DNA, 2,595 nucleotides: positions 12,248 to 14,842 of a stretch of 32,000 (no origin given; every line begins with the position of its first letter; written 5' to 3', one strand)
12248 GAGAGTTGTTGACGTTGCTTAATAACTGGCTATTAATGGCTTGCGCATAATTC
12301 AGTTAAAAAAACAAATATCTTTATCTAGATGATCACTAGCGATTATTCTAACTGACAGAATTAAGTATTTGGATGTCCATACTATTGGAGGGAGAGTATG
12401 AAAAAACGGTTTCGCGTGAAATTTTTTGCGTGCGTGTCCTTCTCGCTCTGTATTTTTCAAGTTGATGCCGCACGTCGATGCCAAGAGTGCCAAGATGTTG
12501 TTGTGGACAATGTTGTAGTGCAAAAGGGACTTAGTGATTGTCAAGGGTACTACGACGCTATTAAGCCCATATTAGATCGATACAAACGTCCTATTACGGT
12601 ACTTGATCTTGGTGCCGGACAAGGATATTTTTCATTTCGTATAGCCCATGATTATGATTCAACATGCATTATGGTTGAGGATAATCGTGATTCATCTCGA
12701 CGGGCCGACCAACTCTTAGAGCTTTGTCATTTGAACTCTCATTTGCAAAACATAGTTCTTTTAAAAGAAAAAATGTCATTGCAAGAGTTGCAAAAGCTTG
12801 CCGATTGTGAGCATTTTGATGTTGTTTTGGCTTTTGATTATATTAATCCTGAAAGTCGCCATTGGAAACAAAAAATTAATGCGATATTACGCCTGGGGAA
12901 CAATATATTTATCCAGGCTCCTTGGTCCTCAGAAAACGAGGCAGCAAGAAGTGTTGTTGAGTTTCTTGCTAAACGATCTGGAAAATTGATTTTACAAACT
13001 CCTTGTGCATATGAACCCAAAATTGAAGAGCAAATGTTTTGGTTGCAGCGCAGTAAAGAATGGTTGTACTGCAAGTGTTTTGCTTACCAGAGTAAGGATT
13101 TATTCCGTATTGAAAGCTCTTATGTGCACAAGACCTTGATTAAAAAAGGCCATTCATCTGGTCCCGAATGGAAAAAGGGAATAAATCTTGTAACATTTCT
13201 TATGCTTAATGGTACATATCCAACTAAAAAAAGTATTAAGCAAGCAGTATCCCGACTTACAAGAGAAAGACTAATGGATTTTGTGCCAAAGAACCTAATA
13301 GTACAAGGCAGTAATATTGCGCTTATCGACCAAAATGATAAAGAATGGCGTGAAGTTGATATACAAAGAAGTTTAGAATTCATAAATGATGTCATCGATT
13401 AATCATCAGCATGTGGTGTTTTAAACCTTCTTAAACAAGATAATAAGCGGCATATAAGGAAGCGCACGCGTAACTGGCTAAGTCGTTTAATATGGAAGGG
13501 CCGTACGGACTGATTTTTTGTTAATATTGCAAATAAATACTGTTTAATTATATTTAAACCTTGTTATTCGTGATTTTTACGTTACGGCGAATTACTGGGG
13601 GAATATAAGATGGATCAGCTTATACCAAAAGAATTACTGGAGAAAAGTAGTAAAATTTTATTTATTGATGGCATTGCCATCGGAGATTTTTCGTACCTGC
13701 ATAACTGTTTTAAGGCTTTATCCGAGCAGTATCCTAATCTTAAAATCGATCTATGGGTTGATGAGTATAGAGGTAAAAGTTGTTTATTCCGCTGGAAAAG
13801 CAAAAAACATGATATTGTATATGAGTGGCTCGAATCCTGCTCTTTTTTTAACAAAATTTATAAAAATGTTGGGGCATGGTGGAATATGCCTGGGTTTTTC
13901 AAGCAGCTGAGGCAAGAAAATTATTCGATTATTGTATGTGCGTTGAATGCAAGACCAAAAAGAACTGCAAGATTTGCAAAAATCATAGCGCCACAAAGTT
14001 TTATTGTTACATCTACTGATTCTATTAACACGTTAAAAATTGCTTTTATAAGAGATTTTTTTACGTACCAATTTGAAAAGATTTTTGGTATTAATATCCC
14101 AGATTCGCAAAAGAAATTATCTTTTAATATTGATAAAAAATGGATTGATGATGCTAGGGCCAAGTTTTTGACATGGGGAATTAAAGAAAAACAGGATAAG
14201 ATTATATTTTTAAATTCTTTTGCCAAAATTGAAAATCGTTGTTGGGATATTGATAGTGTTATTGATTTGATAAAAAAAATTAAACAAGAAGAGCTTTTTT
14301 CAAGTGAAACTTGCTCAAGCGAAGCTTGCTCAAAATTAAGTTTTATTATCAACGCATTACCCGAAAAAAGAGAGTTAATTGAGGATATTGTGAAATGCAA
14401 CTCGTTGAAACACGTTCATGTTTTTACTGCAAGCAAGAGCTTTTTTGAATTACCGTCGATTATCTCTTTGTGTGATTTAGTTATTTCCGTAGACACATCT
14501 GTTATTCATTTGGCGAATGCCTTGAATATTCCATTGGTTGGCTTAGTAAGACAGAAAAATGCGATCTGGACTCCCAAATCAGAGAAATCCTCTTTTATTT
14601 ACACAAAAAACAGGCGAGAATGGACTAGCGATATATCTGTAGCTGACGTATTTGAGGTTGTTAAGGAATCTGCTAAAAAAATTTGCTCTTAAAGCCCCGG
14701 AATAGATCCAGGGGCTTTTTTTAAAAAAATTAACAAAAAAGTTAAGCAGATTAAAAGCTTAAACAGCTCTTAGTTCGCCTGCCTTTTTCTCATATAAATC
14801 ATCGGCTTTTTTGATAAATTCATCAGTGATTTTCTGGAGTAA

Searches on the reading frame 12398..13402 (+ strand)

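Call 19: search_protein_families(library=pfam, proteins=[window:12398-13402:+], max_evalue=0.001)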
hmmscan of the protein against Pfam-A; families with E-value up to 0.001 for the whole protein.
window:12398-13402:+ (334 aa): 4 families
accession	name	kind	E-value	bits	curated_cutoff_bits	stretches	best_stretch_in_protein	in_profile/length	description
PF13679.12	Methyltransf_32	-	7.1e-06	26.5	27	1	47-135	5-97/143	Methyltransferase domain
PF13847.12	Methyltransf_31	-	8.5e-06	25.9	27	1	66-155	5-85/145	Methyltransferase domain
PF13489.12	Methyltransf_23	-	0.00034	20.8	27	1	53-151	11-93/164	Methyltransferase domain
PF13649.12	Methyltransf_25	-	0.00065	20.8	27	0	68-164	1-93/97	Methyltransferase domain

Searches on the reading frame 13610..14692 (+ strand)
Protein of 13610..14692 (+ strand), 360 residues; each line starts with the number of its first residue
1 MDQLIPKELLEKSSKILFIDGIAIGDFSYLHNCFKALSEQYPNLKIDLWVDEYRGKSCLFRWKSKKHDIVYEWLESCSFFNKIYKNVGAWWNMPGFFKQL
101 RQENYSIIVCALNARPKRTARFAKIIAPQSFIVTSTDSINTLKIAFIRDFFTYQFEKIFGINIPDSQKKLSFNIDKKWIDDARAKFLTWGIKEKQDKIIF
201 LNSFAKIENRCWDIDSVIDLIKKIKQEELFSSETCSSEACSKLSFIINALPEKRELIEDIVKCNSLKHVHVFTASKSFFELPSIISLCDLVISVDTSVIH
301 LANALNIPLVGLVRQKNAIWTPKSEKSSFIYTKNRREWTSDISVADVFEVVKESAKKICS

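Call 19: search_protein_families(library=pfam, proteins=[window:13610-14692:+], max_evalue=0.001)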
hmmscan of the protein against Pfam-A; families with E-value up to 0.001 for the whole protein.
window:13610-14692:+ (360 aa): 1 family
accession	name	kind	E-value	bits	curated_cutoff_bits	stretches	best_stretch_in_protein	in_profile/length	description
PF01075.23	Glyco_transf_9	-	4.5e-10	39.7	22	1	155-330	72-226/247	Glycosyltransferase family 9 (heptosyltransferase)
